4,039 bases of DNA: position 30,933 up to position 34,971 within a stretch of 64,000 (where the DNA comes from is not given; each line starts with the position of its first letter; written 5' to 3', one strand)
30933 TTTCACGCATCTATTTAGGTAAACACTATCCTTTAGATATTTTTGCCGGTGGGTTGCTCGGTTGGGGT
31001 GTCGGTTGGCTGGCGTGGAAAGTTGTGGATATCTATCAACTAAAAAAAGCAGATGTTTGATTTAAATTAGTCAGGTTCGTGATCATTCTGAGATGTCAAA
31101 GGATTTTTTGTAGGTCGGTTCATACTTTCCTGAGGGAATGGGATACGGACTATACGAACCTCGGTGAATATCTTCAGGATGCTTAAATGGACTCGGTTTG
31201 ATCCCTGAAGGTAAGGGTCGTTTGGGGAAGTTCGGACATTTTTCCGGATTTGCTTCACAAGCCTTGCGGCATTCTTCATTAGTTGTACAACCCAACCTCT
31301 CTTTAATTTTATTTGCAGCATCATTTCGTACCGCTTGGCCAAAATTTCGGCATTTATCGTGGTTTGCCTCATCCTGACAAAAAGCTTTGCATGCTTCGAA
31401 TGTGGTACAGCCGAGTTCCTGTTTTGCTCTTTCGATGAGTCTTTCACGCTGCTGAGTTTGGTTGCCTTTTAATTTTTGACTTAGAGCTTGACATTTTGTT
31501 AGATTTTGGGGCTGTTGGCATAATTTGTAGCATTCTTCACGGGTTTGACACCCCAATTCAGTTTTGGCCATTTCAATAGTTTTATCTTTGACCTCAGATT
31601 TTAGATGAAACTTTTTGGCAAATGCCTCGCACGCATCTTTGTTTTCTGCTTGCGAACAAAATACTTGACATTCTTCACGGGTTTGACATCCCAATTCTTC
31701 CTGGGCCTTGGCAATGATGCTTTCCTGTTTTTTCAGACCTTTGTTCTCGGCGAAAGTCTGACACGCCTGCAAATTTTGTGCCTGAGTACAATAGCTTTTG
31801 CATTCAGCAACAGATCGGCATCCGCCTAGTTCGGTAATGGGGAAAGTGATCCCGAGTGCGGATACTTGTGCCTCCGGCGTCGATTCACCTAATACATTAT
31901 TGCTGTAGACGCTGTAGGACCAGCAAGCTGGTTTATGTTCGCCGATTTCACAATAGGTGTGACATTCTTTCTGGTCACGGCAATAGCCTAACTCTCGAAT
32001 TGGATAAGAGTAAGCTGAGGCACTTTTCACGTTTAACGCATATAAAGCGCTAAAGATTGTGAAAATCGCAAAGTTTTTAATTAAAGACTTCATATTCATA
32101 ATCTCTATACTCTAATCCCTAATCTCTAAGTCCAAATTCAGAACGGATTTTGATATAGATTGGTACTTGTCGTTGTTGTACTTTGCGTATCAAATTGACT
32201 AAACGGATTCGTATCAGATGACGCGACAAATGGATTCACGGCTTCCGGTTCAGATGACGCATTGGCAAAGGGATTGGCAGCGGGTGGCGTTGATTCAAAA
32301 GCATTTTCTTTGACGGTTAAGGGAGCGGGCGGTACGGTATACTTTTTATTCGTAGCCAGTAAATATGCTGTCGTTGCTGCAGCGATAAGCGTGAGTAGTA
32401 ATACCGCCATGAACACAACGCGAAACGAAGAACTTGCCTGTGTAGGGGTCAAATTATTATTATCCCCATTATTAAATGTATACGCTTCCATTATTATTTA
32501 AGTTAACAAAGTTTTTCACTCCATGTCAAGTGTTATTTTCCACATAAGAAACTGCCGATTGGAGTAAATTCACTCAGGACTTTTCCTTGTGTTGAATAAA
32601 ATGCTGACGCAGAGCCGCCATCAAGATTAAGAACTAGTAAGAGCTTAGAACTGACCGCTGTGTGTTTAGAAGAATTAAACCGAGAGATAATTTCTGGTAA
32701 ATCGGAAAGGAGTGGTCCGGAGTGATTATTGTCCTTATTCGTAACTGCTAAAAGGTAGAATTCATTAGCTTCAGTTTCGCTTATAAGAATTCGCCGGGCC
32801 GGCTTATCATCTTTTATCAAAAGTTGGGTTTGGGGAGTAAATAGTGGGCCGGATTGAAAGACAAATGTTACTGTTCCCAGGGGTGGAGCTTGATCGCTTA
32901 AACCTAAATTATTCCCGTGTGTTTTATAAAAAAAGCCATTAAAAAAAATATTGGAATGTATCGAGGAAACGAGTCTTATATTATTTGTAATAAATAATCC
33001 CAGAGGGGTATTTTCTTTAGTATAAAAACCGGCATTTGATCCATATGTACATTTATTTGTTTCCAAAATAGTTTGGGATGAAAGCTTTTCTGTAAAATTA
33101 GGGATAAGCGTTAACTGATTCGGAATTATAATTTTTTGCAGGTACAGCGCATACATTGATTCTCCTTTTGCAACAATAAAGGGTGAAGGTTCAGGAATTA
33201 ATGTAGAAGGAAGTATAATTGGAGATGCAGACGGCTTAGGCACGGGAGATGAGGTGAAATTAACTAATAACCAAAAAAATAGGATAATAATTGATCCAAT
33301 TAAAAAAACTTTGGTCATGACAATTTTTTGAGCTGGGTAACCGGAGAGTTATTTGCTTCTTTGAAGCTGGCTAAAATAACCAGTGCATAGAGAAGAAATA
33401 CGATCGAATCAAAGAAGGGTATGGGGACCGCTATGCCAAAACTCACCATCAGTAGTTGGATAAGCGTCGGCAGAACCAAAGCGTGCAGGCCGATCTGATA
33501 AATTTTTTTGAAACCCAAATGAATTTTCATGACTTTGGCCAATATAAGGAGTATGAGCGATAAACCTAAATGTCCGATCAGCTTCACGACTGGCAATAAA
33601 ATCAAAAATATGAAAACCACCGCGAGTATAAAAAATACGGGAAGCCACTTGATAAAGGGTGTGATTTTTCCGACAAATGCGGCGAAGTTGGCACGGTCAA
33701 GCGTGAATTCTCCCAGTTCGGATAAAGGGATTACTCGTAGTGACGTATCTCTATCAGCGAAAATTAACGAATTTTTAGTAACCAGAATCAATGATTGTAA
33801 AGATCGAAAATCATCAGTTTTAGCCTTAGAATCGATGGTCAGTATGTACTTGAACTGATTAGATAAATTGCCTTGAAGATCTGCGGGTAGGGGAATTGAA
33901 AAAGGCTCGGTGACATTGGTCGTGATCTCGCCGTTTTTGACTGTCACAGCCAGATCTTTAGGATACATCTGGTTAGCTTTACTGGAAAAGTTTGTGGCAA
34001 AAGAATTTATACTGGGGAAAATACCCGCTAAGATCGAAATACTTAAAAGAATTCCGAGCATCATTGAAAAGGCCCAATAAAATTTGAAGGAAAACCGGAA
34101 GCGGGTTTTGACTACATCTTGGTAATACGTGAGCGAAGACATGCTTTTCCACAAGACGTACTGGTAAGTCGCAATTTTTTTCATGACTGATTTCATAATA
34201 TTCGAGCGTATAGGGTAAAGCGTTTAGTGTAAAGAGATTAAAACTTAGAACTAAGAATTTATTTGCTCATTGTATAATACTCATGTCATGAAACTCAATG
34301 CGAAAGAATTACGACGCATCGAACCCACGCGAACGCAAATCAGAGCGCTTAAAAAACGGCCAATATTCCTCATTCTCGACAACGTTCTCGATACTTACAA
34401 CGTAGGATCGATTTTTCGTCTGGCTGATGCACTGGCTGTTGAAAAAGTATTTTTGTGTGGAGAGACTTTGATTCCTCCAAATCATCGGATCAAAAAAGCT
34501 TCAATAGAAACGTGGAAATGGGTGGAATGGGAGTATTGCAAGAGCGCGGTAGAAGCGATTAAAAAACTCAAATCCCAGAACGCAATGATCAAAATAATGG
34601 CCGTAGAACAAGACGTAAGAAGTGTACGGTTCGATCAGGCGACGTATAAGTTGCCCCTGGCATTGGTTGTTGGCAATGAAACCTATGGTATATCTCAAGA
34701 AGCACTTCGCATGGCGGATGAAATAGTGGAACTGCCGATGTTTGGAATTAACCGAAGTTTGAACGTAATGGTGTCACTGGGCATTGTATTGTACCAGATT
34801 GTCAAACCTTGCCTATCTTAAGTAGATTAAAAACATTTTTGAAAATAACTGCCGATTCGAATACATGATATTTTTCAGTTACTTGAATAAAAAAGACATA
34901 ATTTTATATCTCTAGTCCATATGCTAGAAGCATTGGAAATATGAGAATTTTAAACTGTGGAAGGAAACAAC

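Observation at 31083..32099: Secreted protein composed of seven tandem four-cysteine repeats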

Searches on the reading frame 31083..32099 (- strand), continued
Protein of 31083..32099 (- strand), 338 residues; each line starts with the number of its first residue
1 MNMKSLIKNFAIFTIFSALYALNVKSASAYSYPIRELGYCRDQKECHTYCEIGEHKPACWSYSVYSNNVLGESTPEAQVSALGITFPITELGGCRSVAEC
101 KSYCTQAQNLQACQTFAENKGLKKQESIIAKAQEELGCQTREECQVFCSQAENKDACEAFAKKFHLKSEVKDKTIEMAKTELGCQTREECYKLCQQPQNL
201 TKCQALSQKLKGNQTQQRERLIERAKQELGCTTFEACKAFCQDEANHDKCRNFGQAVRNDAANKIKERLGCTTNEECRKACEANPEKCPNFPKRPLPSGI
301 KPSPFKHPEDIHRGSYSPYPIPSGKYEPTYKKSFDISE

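Call 72: fold_search(model_id=the predicted structure, library=viral)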
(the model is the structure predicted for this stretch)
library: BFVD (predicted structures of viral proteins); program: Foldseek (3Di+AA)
matches with E <= 10: 20; with E <= 0.001: 0
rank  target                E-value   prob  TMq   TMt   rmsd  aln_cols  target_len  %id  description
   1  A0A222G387            3.5e-01  0.09  0.12  0.05  33.3       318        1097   13  Protein inside capsid D [Marinomonas phage CB5A]
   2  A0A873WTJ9            2.5e+00  0.03  0.11  0.13  59.7       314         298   13  (no name in the UniProt tables at hand)
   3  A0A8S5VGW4            2.9e+00  0.04  0.12  0.16  26.5       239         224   15  Uncharacterized protein [Myoviridae sp. ctkfK18]
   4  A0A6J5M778            3.2e+00  0.02  0.10  0.05  34.8       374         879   14  Uncharacterized protein [uncultured Caudovirales phage]
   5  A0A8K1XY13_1          3.4e+00  0.01  0.08  0.04  28.4       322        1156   14  (no name in the UniProt tables at hand)
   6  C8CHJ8                4.2e+00  0.02  0.10  0.14  18.2       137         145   19  Uncharacterized protein [Thermus virus P23-77]
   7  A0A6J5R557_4          5.2e+00  0.03  0.10  0.05  21.8       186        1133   14  Uncharacterized protein [uncultured Caudovirales phage]
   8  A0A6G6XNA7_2          6.1e+00  0.02  0.14  0.06  26.1       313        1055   15  (no name in the UniProt tables at hand)
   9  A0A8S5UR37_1          6.4e+00  0.01  0.11  0.04  28.7       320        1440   10  Uncharacterized protein [Podoviridae sp. ctQyH19]
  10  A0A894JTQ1            6.4e+00  0.01  0.10  0.09  31.5       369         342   16  (no name in the UniProt tables at hand)
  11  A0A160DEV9            6.8e+00  0.09  0.12  0.30  16.1        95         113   12  Uncharacterized protein [Gordonia phage OneUp]
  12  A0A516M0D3            6.8e+00  0.02  0.12  0.10  28.0       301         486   11  (no name in the UniProt tables at hand)
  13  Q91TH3                6.8e+00  0.01  0.11  0.10  33.1       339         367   12  T123 [Tupaiid herpesvirus 1 (strain 1)]
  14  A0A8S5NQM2            6.8e+00  0.01  0.10  0.14  26.2       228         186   14  DnaD-like replication protein (Fragment) [Myoviridae sp. cteaT5]
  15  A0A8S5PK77            7.2e+00  0.01  0.11  0.09  32.6       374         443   12  Uncharacterized protein [Podoviridae sp. ctnCN2]
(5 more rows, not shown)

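Call 74: search_protein_families(library=pfam, proteins=[P0025, P0078, P0099, P0102, P0115, P0121, P0162, P0157, P0135, P0090], max_evalue=0.001)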
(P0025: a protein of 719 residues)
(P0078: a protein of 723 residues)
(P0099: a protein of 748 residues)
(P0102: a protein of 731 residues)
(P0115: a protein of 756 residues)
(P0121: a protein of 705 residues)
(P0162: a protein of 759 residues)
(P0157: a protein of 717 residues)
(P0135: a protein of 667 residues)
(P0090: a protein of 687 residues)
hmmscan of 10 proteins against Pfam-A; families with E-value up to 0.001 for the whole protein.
P0025 (719 aa): 0 families

P0078 (723 aa): 0 families

P0099 (748 aa): 0 families

P0102 (731 aa): 0 families

P0115 (756 aa): 0 families

P0121 (705 aa): 0 families

P0162 (759 aa): 0 families

P0157 (717 aa): 0 families

P0135 (667 aa): 0 families

P0090 (687 aa): 0 families

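Call 76: find_encoding_contigs(protein=P0015, flank=4000, max_places=2)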
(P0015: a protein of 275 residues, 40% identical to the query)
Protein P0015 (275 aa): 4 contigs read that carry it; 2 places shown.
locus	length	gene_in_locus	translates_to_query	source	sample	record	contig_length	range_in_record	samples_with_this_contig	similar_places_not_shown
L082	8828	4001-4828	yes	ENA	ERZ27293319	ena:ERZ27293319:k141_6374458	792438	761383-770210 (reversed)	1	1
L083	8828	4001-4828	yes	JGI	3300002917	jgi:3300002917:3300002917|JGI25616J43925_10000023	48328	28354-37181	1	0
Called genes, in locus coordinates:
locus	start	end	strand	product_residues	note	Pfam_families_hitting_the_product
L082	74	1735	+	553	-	-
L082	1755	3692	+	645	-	-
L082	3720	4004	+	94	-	-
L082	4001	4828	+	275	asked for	-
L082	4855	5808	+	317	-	PF01018:GTP1_OBG, PF01926:MMR_HSR1, PF02421:FeoB_N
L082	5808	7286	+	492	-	PF03193:RsgA_GTPase (faint), PF13555:AAA_29 (faint), PF00005:ABC_tran, PF00006:ATP-synt_ab (faint), PF00350:Dynamin_N (faint), PF01926:MMR_HSR1 (faint), PF12848:ABC_tran_Xtn (weak), PF00005:ABC_tran, +2 more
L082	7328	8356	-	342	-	PF01259:SAICAR_synt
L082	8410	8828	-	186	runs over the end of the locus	PF04294:VanW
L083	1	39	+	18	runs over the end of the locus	-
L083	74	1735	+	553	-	-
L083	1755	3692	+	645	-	-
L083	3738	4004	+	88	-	-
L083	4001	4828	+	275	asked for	-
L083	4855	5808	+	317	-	PF01018:GTP1_OBG, PF01926:MMR_HSR1, PF02421:FeoB_N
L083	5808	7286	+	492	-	PF03193:RsgA_GTPase (faint), PF13555:AAA_29 (faint), PF00005:ABC_tran, PF00006:ATP-synt_ab (faint), PF00350:Dynamin_N (faint), PF01926:MMR_HSR1 (faint), PF12848:ABC_tran_Xtn (weak), PF00005:ABC_tran, +2 more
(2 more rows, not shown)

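Call 77: find_encoding_contigs(protein=P0020, flank=4000, max_places=2)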
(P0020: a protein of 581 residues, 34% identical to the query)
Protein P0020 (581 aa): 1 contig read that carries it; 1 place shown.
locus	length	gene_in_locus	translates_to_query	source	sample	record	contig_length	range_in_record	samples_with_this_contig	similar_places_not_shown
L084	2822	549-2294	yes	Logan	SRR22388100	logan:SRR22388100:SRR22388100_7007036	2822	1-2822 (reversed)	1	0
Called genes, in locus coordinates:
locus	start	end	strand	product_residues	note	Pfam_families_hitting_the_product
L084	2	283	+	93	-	?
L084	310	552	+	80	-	-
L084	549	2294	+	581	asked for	-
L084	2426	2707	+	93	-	PF02604:PhdYeFM_antitox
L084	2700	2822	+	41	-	?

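Call 86: find_related_loci(query=A1, collection=viral_contigs, flank=4000)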
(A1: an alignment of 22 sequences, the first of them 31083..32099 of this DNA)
Query A1 (338 aa) in viral_contigs; peptide patterns used: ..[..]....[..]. (x = any residue, [..] = any of these).
3 stretches matched a pattern, but none encodes a relative of the query by tblastn (E <= 1e-3).

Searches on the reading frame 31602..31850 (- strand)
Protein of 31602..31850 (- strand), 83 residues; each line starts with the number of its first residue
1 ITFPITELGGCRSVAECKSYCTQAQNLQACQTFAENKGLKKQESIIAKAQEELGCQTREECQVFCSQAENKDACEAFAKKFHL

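Call 48: predict_structure(alignment_id=A3)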
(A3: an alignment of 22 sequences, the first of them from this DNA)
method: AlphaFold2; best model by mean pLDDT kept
length: 83 residues; sequences in the alignment: 22
mean_pLDDT: 78.8   pTM: 0.44
mean pLDDT of the five models: 78.8, 78.1, 77.8, 75.8, 74.0
residues with pLDDT >= 90: 0; 70-90: 72; 50-70: 11; < 50: 0
segments of 3 or more residues with pLDDT < 50: none
pLDDT, mean of each block of 10 residues (from residue 1): 81 83 82 75 69 75 83 84 72
secondary structure, 60 per line:
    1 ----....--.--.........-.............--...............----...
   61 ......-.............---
elements in order: H14-22 H24-36 H39-53 H58-66 H68-80

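Call 50: fold_search(model_id=the predicted structure, library=pdb)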
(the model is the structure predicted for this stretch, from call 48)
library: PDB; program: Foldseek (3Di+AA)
matches with E <= 10: 0; with E <= 0.001: 0
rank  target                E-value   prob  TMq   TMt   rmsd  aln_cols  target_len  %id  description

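Call 51: search_solved_structures(query=A3, max_evalue=10, show_alignments=3)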
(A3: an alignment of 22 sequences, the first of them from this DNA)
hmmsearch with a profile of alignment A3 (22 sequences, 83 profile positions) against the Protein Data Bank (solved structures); distinct sequences matched with E-value up to 10: 0.

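Call 58: find_homologous_proteins(query=A3, max_evalue=0.00001)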
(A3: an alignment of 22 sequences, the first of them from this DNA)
Query A3 (22 sequences) (83 aa, profile of the alignment): 33 proteins with E <= 0.00001 among 1309 candidates.
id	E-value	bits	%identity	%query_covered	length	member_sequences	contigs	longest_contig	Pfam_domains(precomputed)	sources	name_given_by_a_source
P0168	2.3e-22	97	39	96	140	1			-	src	-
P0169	4.2e-22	96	40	95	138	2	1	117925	-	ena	-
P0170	8.0e-22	95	49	89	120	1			-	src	-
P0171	8.1e-21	92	38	100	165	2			-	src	-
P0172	8.3e-21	92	39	93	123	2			-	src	-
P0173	2.9e-20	90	39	84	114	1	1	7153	-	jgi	jgi:hypothetical protein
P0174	8.4e-20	89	42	96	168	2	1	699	-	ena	-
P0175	1.2e-17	82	33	100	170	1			-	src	-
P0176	2.4e-17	81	32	100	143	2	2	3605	PF08562.16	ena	-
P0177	2.9e-17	81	39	89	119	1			-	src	-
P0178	3.7e-17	80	39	95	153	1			-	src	-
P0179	7.7e-17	79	36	90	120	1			-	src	-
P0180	2.0e-16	78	38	100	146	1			-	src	-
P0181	2.6e-15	75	51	69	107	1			-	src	-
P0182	3.3e-15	74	34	100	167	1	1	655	-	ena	-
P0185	1.2e-14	72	32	95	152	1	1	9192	-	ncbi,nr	ncbi:MAG: hypothetical protein Q7R72_01800, partial [bacterium]|nr:hypothetical protein [bacterium]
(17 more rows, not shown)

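Call 60: search_protein_families(library=pfam, proteins=[P0176, P0185, P0169], max_evalue=10)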
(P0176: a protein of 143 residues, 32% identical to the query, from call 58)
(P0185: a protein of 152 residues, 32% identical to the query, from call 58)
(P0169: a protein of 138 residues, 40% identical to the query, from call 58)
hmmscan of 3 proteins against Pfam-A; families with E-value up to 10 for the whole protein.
P0176 (143 aa): 6 families
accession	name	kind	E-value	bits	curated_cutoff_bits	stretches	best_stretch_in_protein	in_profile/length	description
PF08562.15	Crisp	-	2.3e-05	25.3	27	2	47-75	7-34/55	Crisp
PF25052.1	AtDEF-like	-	0.00011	22.9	25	2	12-66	10-61/79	Defensin-like family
PF08759.17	GT-D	-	0.13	12.5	27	1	19-50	171-202/225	Glycosyltransferase GT-D fold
PF04159.19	NB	-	1.8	9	27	1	11-67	23-78/100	NB glycoprotein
PF00304.26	Gamma-thionin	-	4.1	8.2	25.1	0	46-61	12-27/47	Gamma-thionin family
PF07127.16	Nodulin_late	-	7.1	7.5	30.4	1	94-121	24-50/54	Late nodulin domain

P0185 (152 aa): 1 family
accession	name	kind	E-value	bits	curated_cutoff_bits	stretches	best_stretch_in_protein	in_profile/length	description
PF25052.1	AtDEF-like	-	0.004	17.9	25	1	17-69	9-66/79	Defensin-like family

P0169 (138 aa): 2 families
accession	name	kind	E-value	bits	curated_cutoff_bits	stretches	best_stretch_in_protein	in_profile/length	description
PF25052.1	AtDEF-like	-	0.003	18.2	25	1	3-69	5-69/79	Defensin-like family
PF11263.13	Attachment_P66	-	0.088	12.5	25.2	1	16-89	9-78/253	Borrelia burgdorferi attachment protein P66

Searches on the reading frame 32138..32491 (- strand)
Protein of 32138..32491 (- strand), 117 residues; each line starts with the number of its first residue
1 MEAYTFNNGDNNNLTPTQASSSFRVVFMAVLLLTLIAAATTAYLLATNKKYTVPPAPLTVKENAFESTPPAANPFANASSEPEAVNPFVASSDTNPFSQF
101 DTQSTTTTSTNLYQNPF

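Call 12: search_protein_families(library=pfam, proteins=[window:32138-32491:-], max_evalue=0.01)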
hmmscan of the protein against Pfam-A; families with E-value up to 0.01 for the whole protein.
window:32138-32491:- (117 aa): 1 family
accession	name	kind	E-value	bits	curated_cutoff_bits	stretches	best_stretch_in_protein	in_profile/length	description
PF16601.10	NPF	-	0.004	18.1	27.6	1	60-104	135-176/187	Rabosyn-5 repeating NPF sequence-motif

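Call 66: find_homologous_proteins(query=window:32138-32491:-, max_evalue=0.001)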
Query window:32138-32491:- (117 aa): 1 proteins with E <= 0.001 among 17 candidates.
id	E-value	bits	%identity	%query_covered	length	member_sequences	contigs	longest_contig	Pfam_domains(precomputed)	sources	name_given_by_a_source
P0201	1.4e-60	220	93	100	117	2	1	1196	-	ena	-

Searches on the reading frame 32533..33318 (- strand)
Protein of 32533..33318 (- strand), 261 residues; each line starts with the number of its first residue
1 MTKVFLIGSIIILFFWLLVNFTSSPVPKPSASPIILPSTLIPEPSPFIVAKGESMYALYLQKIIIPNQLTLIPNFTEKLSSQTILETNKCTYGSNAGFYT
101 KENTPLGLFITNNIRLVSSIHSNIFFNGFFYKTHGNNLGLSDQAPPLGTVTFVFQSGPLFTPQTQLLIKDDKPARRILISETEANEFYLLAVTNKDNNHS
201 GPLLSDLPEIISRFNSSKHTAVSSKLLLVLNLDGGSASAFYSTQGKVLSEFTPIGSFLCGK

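Call 12: search_protein_families(library=pfam, proteins=[window:32533-33318:-], max_evalue=0.01)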
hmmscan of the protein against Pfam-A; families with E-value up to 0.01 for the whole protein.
window:32533-33318:- (261 aa): 1 family
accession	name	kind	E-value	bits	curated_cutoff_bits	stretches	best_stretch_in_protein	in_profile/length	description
PF09992.14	NAGPA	-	7e-07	30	25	1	89-247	2-150/169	Phosphodiester glycosidase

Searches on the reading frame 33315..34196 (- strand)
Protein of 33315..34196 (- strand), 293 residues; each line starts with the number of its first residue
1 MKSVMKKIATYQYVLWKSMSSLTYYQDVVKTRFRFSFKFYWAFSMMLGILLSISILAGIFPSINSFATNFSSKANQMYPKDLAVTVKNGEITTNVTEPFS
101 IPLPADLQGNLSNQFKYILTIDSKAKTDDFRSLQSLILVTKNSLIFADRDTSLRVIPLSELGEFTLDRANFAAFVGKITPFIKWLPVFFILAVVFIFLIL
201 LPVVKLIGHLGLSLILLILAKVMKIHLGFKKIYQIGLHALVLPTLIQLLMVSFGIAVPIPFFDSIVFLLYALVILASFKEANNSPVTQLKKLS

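Call 12: search_protein_families(library=pfam, proteins=[window:33315-34196:-], max_evalue=0.01)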
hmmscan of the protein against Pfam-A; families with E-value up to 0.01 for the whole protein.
window:33315-34196:- (293 aa): 1 family
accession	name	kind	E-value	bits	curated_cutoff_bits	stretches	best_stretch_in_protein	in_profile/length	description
PF06691.16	DUF1189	-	7.2e-20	72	28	1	15-272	4-239/244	Protein of unknown function (DUF1189)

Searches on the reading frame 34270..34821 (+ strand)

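Call 12: search_protein_families(library=pfam, proteins=[window:34270-34821:+], max_evalue=0.01)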
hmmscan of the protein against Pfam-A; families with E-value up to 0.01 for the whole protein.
window:34270-34821:+ (183 aa): 1 family
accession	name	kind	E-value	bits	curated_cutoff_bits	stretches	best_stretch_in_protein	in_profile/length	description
PF00588.24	SpoU_methylase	-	1.8e-33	116.1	29.7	1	32-175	2-142/142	SpoU rRNA Methylase family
